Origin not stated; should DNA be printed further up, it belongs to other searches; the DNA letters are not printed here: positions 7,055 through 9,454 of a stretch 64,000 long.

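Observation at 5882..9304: Intact fadI-fadJ pair with all three catalytic activities apparently disabled: candidate pseudoenzyme trifunctional complex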

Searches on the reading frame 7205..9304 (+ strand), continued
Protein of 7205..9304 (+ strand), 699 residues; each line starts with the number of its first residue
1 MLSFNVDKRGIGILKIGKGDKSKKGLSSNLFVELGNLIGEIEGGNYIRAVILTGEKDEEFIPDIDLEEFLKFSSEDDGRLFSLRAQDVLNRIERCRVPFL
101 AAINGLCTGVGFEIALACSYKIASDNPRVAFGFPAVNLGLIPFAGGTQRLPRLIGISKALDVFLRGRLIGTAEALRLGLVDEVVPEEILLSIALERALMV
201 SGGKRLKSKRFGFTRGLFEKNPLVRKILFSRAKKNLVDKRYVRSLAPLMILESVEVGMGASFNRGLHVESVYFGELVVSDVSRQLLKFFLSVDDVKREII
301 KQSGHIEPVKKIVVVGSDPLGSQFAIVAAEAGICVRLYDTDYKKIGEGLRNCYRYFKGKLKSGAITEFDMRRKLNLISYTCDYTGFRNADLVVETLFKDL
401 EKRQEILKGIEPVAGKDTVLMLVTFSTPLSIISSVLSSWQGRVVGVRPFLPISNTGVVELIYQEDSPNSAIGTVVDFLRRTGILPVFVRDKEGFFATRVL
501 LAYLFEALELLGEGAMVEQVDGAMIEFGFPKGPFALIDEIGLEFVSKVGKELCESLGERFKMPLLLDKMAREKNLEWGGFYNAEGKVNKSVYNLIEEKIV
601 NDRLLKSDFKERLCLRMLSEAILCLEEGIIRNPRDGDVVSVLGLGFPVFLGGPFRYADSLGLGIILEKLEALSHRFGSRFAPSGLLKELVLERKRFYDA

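Call 64: fold_search(model_id=the predicted structure, library=pdb)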
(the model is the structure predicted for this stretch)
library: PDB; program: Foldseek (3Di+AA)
matches with E <= 10: 1971; with E <= 0.001: 896
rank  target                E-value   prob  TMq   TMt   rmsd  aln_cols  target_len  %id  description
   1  6ysw_A                3.3e-54  1.00  0.90  0.89   3.2       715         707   32  E. coli anaerobic trifunctional enzyme subunit-alpha in complex with coenzyme A (released 2021-05-12)
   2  6ysv_A                1.6e-53  1.00  0.91  0.89   3.2       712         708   33  E. coli anaerobic trifunctional enzyme subunit-alpha (released 2021-05-12)
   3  6ysw_B                7.4e-53  1.00  0.89  0.89   3.5       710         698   32  E. coli anaerobic trifunctional enzyme subunit-alpha in complex with coenzyme A (released 2021-05-12)
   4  6ysv_B                1.9e-52  1.00  0.89  0.89   3.4       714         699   32  E. coli anaerobic trifunctional enzyme subunit-alpha (released 2021-05-12)
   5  6dv2_G                5.9e-50  1.00  0.92  0.89   3.1       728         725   28  Crystal Structure of Human Mitochondrial Trifunctional Protein (released 2018-09-26)
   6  6dv2_I                4.7e-49  1.00  0.91  0.89   3.0       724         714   28  Crystal Structure of Human Mitochondrial Trifunctional Protein (released 2018-09-26)
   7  8bnr_C                2.1e-47  1.00  0.90  0.88   3.2       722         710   31  Escherichia coli anaerobic fatty acid beta oxidation trifunctional enzyme (anEcTFE) octameric complex (released 2023-05-17)
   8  1wdk_A                2.4e-47  1.00  0.92  0.91   2.7       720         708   27  fatty acid beta-oxidation multienzyme complex from Pseudomonas fragi, form I (native2) (released 2004-07-27)
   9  1wdk_B                5.6e-47  1.00  0.92  0.91   2.7       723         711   26  fatty acid beta-oxidation multienzyme complex from Pseudomonas fragi, form I (native2) (released 2004-07-27)
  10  1wdm_A                7.1e-47  1.00  0.93  0.92   2.7       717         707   26  fatty acid beta-oxidation multienzyme complex from Pseudomonas fragi, form I (native3) (released 2004-07-27)
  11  6tnm                  8.2e-47  1.00  0.92  0.90   2.9       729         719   27  E. coli aerobic trifunctional enzyme subunit-alpha (released 2020-03-25)
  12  1wdl_B                6.0e-46  1.00  0.86  0.85   4.0       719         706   26  fatty acid beta-oxidation multienzyme complex from Pseudomonas fragi, form II (native4) (released 2004-07-27)
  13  1wdm_B                6.6e-46  1.00  0.93  0.91   2.7       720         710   26  fatty acid beta-oxidation multienzyme complex from Pseudomonas fragi, form I (native3) (released 2004-07-27)
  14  2wtb                  1.7e-45  1.00  0.87  0.90   3.2       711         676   25  Arabidopsis thaliana multifuctional protein, MFP2 (released 2010-05-12)
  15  1wdl_A                7.4e-45  1.00  0.81  0.80   4.7       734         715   26  fatty acid beta-oxidation multienzyme complex from Pseudomonas fragi, form II (native4) (released 2004-07-27)
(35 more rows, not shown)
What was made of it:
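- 7607..7609 (+): Codon for Ala135: the second catalytic Glu of the hydratase (PEV) is replaced (PAV). It is the same position as the engineered MtTFE alpha-E141A variant listed in call 64.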

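Call 68: search_protein_families(library=ncbifam, proteins=[P0010, P0009, P0003, P0069, P0059], max_evalue=1e-100)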
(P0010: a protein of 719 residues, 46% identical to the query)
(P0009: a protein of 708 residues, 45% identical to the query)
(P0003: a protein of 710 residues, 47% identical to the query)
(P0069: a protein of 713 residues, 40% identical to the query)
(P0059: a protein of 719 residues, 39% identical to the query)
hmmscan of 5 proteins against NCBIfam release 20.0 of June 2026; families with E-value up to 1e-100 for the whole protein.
P0010 (719 aa): 5 families
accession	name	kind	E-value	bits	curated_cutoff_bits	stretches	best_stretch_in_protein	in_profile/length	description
NF008363.0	PRK11154.1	equivalog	1.3e-245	816.9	869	1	3-717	6-706/708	fatty acid oxidation complex subunit alpha FadJ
TIGR02440.1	FadJ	equivalog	4.4e-217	722.7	968.45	1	4-717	2-699/699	fatty acid oxidation complex subunit alpha FadJ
TIGR02441.1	fa_ox_alpha_mit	equivalog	1e-175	585.9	964.65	1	11-717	21-737/737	fatty acid oxidation complex subunit alpha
NF008727.0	PRK11730.1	equivalog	1.9e-155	519.1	870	1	7-717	11-714/717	fatty acid oxidation complex subunit alpha FadB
TIGR02437.1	FadB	equivalog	2.4e-133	446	933.55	1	9-717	13-714/714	fatty acid oxidation complex subunit alpha FadB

P0009 (708 aa): 5 families
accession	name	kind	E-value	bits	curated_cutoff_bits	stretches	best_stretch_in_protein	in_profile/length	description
NF008363.0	PRK11154.1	equivalog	2.8e-264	878.6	869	1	2-707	5-707/708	fatty acid oxidation complex subunit alpha FadJ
TIGR02440.1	FadJ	equivalog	1.4e-234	780.4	968.45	1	3-706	1-699/699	fatty acid oxidation complex subunit alpha FadJ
TIGR02441.1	fa_ox_alpha_mit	equivalog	2.9e-194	647.2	964.65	1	10-706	20-737/737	fatty acid oxidation complex subunit alpha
NF008727.0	PRK11730.1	equivalog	2.9e-173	578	870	1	4-707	8-715/717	fatty acid oxidation complex subunit alpha FadB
TIGR02437.1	FadB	equivalog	1.8e-151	505.9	933.55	1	5-706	9-714/714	fatty acid oxidation complex subunit alpha FadB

P0003 (710 aa): 5 families
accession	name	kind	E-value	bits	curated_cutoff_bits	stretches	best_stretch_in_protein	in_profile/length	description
NF008363.0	PRK11154.1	equivalog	5.3e-260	864.4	869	1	2-709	5-707/708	fatty acid oxidation complex subunit alpha FadJ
TIGR02440.1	FadJ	equivalog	3.7e-229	762.6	968.45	1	4-708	2-699/699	fatty acid oxidation complex subunit alpha FadJ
TIGR02441.1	fa_ox_alpha_mit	equivalog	2.9e-182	607.5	964.65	1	11-708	21-737/737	fatty acid oxidation complex subunit alpha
NF008727.0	PRK11730.1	equivalog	7.3e-164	546.9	870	1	16-709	20-715/717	fatty acid oxidation complex subunit alpha FadB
TIGR02437.1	FadB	equivalog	2.1e-142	476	933.55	1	11-708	15-714/714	fatty acid oxidation complex subunit alpha FadB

P0069 (713 aa): 4 families
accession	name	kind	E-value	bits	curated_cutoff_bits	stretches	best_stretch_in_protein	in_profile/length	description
NF008363.0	PRK11154.1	equivalog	3.8e-170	567.4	869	1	4-712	7-707/708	fatty acid oxidation complex subunit alpha FadJ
TIGR02440.1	FadJ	equivalog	1.3e-151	506.3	968.45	1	6-711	4-699/699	fatty acid oxidation complex subunit alpha FadJ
TIGR02441.1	fa_ox_alpha_mit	equivalog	4e-128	428.5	964.65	1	10-711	20-737/737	fatty acid oxidation complex subunit alpha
NF008727.0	PRK11730.1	equivalog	2.2e-118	396.6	870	1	3-712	7-715/717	fatty acid oxidation complex subunit alpha FadB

P0059 (719 aa): 5 families
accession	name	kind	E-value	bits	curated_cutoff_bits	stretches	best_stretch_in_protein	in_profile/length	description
NF008363.0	PRK11154.1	equivalog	6.8e-178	593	869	1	3-718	6-707/708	fatty acid oxidation complex subunit alpha FadJ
TIGR02440.1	FadJ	equivalog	2.6e-153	511.9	968.45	1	5-717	3-699/699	fatty acid oxidation complex subunit alpha FadJ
TIGR02441.1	fa_ox_alpha_mit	equivalog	5.4e-138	461.2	964.65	1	11-717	21-737/737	fatty acid oxidation complex subunit alpha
NF008727.0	PRK11730.1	equivalog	5e-122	408.6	870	1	8-718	12-715/717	fatty acid oxidation complex subunit alpha FadB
TIGR02437.1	FadB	equivalog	2.7e-106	356.6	933.55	1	10-717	14-714/714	fatty acid oxidation complex subunit alpha FadB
